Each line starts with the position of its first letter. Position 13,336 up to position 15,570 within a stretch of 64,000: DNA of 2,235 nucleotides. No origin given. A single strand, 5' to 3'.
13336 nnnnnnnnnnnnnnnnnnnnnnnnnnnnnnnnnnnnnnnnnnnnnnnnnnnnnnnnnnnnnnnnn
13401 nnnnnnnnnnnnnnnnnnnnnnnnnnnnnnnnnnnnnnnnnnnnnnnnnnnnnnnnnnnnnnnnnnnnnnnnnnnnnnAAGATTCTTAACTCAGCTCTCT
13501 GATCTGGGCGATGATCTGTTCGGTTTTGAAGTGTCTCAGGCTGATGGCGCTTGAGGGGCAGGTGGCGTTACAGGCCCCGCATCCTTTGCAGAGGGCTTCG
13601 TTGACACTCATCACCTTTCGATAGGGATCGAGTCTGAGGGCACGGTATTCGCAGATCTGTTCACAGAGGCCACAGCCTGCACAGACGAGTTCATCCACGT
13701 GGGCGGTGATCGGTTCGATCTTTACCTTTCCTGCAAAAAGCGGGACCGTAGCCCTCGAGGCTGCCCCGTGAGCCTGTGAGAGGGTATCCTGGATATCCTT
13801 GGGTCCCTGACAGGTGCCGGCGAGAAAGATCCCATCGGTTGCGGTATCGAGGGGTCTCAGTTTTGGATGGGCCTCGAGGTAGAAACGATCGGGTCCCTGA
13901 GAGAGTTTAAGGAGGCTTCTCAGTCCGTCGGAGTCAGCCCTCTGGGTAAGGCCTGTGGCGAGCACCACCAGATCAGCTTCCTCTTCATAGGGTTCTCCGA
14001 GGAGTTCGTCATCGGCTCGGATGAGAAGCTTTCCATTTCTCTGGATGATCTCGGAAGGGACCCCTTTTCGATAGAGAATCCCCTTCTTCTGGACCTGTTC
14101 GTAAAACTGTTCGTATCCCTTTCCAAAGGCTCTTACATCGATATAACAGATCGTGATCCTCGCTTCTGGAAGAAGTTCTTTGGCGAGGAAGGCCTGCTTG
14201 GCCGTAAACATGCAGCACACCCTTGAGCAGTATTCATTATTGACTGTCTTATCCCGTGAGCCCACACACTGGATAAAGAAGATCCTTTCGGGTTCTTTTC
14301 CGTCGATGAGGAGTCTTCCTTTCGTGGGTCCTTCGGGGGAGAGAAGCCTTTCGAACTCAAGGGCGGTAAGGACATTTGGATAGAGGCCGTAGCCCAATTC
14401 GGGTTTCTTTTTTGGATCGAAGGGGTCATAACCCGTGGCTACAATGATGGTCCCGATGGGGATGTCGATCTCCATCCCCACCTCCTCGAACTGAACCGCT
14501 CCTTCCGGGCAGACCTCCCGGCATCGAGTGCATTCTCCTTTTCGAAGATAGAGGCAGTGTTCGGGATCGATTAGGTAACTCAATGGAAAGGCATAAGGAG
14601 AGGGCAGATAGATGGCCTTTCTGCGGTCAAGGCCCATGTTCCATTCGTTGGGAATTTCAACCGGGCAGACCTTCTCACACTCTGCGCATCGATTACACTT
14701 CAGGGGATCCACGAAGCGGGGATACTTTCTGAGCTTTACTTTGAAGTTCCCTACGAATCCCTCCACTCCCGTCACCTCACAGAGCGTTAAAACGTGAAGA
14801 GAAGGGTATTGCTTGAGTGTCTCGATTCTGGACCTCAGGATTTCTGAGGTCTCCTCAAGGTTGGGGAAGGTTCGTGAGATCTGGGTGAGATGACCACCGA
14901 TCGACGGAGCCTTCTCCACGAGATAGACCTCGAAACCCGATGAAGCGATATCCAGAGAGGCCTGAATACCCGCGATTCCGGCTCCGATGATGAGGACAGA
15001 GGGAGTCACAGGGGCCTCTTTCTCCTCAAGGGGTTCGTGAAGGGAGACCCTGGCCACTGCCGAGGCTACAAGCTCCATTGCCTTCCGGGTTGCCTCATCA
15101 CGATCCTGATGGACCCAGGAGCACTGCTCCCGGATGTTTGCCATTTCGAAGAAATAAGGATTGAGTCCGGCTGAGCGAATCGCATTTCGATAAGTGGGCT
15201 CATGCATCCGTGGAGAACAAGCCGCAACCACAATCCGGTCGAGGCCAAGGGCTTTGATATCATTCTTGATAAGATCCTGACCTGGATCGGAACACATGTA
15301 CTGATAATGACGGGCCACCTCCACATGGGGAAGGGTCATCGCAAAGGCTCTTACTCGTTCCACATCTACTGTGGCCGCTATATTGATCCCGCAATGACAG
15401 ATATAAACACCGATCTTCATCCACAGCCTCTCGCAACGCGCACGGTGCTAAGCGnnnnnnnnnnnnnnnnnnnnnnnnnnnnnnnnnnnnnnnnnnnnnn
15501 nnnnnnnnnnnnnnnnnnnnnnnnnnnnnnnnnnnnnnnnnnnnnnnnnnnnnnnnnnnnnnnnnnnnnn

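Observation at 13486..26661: Bam(DEFGHI)-like HdrA/HdrL-NuoEFG-HdrD electron module wired to EtfAB and an acyl-CoA dehydrogenase: candidate undescribed flavin-based bifurcating/confurcating complex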

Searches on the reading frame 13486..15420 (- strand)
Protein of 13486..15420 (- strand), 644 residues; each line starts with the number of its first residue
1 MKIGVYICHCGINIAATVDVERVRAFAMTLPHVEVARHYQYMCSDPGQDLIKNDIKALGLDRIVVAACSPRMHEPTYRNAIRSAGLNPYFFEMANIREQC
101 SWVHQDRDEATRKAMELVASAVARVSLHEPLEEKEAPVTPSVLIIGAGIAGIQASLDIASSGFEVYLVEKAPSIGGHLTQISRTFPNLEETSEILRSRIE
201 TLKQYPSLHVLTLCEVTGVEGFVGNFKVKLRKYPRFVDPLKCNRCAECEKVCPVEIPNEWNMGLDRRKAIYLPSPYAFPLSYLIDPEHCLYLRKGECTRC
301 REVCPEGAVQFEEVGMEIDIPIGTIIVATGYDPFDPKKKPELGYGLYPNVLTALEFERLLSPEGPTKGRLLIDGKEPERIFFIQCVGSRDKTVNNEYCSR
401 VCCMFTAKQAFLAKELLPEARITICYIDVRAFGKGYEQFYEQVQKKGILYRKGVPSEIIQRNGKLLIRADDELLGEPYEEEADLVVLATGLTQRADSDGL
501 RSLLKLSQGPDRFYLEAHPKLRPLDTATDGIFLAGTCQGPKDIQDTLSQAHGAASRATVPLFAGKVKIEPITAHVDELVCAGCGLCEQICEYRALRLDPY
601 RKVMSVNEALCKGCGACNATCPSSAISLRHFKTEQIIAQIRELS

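Call 3: search_protein_families(library=pfam, proteins=[window:13486-15420:-])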
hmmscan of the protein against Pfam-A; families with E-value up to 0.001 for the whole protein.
window:13486-15420:- (644 aa): 17 families
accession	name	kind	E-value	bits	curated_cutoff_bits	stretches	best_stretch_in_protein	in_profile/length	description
PF00037.32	Fer4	-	7.1e-12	45.1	21.1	2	605-627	2-24/24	4Fe-4S binding domain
PF12838.12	Fer4_7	-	2.4e-11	44.4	27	1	580-625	2-52/52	4Fe-4S dicluster domain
PF07992.20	Pyr_redox_2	-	5.5e-11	42.9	26.1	1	141-219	2-78/291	Pyridine nucleotide-disulphide oxidoreductase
PF13187.11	Fer4_9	-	7.2e-11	42.4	27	1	580-626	2-52/52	4Fe-4S dicluster domain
PF12837.12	Fer4_6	-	1.1e-10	41.4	25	2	603-626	1-24/24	4Fe-4S binding domain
PF13484.11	Fer4_16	-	2.1e-09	38.4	30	0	611-633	2-26/66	4Fe-4S double cluster binding domain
PF14697.11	Fer4_21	-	5.8e-09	36.4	35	1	573-627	1-58/59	4Fe-4S dicluster domain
PF13237.11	Fer4_10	-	1.3e-08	35.1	25.5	0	576-622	5-53/53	4Fe-4S dicluster domain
PF12797.12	Fer4_2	-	3.2e-08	33.5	24.5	0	235-254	3-22/22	4Fe-4S binding domain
PF12831.13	FAD_oxidored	-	4.5e-07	29.9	27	1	142-180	2-40/416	FAD dependent oxidoreductase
PF13450.12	NAD_binding_8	-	5.2e-06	27.1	21.9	1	144-183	1-40/68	NAD(P)-binding Rossmann-like domain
PF00890.30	FAD_binding_2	-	8e-06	25.7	20.4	1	142-178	2-38/414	FAD binding domain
PF01266.30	DAO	-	2.5e-05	24.4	27.9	1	142-176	2-36/353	FAD dependent oxidoreductase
PF25160.1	LdpA_Fe-S-bd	-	4.5e-05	23.6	27.6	1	586-629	9-46/49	LdpA Fe-S cluster-binding domain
PF12798.12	Fer4_3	-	0.00046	21.3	27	0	242-256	1-15/15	4Fe-4S binding domain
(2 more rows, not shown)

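Call 5: search_protein_families(library=ncbifam, proteins=[window:13486-15420:-], max_evalue=0.00001)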
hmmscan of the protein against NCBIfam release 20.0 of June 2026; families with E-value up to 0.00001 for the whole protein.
window:13486-15420:- (644 aa): 27 families (the best 25 are shown)
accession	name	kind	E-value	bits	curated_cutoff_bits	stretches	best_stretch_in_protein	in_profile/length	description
NF040770.1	hetero_SS_HdrA2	exception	1.2e-249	830.5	1100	1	2-643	1-640/777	CoB-CoM heterodisulfide reductase HdrA2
NF041778.1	hetero_SS_HdrA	equivalog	4.4e-184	613.4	1400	1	2-641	7-648/771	ferredoxin:CoB-CoM heterodisulfide reductase subunit HdrA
NF041891.1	hdrA_Methbact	equivalog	6.8e-170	566.9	1300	1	2-642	2-634/762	ferredoxin:CoB-CoM heterodisulfide reductase subunit HdrA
NF038196.1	ferrodoxin_EFR1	subfamily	2.7e-12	47.2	75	1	565-630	172-233/242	EFR1 family ferrodoxin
NF005504.0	PRK07118.1-3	equivalog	3.4e-10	39.8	437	1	578-630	140-192/293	Fe-S cluster domain-containing protein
NF043039.1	HgcAB_like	equivalog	2.7e-09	37.1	285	1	571-627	293-350/350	HgcAB-like fusion protein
NF058577.1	FdxA_fam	equivalog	3.7e-09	36.6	65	0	578-625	7-52/52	4Fe-4S ferredoxin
NF042909.1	FMH_DH_FwdF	exception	7e-09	35.2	375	1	573-631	220-279/336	tungsten-dependent formylmethanofuran dehydrogenase subunit FwdF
NF040864.1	HgcB_ferredoxin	equivalog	1.9e-08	34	99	1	572-629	8-64/93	mercury methylation ferredoxin HgcB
NF009410.0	PRK12771.1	subfamily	2.2e-08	33.2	516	0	131-178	130-177/566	NAD(P)-binding protein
TIGR01971.1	NuoI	subfamily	2.6e-08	33.5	113.05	1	575-629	39-101/121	NADH-quinone oxidoreductase, chain I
TIGR02700.1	flavo_MJ0208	hypoth_equivalog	7.7e-08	31.9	251.35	0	552-627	121-195/234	dihydromethanopterin reductase (acceptor)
TIGR02179.1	PorD_KorD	subfamily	1.1e-07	31.9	60.05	1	576-628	23-74/78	2-oxoacid:acceptor oxidoreductase, delta subunit, pyruvate/2-ketoisovalerate family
TIGR01944.1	rnfB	subfamily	1.8e-07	30.9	68.7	1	567-634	102-168/190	RnfABCDGE type electron transport complex subunit B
NF007202.0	PRK09623.1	equivalog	2.1e-07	31.2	166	0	572-629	45-101/105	3-methyl-2-oxobutanoate dehydrogenase subunit delta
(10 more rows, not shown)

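Call 40: search_solved_structures(query=window:13486-15420:-, max_evalue=1e-20, show_alignments=1)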
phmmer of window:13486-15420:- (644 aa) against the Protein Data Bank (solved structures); distinct sequences matched with E-value up to 1e-20: 6.
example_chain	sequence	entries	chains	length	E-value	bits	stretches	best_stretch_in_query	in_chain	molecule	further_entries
5odc_A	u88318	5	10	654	3.7e-223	745.9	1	2-641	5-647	Heterodisulfide reductase, subunit A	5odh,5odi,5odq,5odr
8rvv_A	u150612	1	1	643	5.6e-217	725.5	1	2-641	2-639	H(2):CoB-CoM heterodisulfide,ferredoxin reductase subunit A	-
8rvu_a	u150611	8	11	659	6.1e-217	725.4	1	2-641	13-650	H(2):CoB-CoM heterodisulfide,ferredoxin reductase subunit A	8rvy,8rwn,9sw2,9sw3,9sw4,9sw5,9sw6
9sfi_A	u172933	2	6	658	5.2e-204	682.6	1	2-640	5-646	CoB--CoM heterodisulfide reductase iron-sulfur subunit A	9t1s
7bkb_A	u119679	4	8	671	8.3e-183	612.6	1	2-640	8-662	CoB--CoM heterodisulfide reductase iron-sulfur subunit A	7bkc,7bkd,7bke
6tjr_A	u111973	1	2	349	3.9e-41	144.5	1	321-557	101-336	Fumarate reductase/succinate dehydrogenase flavoprotein domain protein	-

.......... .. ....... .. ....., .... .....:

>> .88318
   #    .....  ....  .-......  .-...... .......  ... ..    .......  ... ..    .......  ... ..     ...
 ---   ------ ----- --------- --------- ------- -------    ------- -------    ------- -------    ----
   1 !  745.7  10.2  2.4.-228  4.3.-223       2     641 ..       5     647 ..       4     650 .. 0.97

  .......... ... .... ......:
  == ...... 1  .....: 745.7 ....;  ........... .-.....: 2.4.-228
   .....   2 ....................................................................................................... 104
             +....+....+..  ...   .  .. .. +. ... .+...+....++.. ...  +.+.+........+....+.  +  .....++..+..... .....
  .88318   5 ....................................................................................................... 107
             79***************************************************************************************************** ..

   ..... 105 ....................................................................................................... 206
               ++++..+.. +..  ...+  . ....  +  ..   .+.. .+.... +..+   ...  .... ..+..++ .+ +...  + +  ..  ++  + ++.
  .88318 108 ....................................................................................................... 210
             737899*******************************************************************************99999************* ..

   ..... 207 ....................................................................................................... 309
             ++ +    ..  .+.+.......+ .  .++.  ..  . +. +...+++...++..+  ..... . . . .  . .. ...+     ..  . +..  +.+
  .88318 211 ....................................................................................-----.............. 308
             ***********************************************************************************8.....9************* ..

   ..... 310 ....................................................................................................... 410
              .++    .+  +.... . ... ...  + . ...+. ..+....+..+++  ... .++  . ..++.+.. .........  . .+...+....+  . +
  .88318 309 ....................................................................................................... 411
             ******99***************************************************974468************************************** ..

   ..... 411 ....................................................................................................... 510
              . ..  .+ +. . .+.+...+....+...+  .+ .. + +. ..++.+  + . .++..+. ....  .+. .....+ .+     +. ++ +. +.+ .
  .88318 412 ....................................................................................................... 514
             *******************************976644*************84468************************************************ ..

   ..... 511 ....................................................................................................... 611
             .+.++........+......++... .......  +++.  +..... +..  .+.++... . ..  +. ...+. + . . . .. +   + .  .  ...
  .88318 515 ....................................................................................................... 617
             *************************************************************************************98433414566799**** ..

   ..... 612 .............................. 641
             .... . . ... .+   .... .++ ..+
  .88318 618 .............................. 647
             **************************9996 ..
